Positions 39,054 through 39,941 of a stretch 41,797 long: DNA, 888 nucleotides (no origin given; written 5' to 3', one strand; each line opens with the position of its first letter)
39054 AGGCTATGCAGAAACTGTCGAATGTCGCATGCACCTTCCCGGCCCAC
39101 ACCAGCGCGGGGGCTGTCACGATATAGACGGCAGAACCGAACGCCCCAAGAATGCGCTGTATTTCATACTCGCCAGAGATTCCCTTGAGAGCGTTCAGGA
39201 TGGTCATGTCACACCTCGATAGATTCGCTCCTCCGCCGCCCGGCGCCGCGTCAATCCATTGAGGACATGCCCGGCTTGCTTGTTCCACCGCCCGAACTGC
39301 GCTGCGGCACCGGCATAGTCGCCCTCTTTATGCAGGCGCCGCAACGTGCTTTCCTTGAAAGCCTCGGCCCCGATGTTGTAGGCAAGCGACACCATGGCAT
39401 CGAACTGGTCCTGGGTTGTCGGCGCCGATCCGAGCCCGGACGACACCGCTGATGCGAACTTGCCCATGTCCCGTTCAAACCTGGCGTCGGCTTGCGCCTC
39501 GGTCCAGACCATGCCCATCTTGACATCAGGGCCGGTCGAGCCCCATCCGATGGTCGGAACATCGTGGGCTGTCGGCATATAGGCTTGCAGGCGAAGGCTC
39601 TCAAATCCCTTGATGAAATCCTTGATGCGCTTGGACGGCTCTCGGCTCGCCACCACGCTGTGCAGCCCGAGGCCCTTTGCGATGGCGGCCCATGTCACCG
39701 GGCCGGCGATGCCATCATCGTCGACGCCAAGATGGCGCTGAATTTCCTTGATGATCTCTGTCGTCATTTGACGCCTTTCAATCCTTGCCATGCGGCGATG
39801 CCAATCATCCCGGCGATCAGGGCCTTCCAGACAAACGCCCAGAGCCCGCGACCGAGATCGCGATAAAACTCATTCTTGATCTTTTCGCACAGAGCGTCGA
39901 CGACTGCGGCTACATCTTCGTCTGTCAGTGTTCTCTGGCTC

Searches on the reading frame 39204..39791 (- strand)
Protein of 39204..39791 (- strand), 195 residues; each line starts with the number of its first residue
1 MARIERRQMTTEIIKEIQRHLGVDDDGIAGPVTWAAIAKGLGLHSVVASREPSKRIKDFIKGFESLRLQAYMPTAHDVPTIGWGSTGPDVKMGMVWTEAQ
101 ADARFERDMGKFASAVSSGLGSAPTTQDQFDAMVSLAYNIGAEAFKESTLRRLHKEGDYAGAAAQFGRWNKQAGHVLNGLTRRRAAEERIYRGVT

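Call 41: search_protein_families(library=pfam, max_evalue=0.001, proteins=[window:39204-39791:-])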
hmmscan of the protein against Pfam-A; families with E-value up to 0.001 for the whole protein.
window:39204-39791:- (195 aa): 2 families
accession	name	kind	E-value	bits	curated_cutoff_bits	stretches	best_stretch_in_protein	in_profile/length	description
PF00959.24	Phage_lysozyme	-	1.4e-40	138.9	22.3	1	61-187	1-125/125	Phage lysozyme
PF01471.23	PG_binding_1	-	0.00018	22.1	23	1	9-37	29-57/57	Putative peptidoglycan binding domain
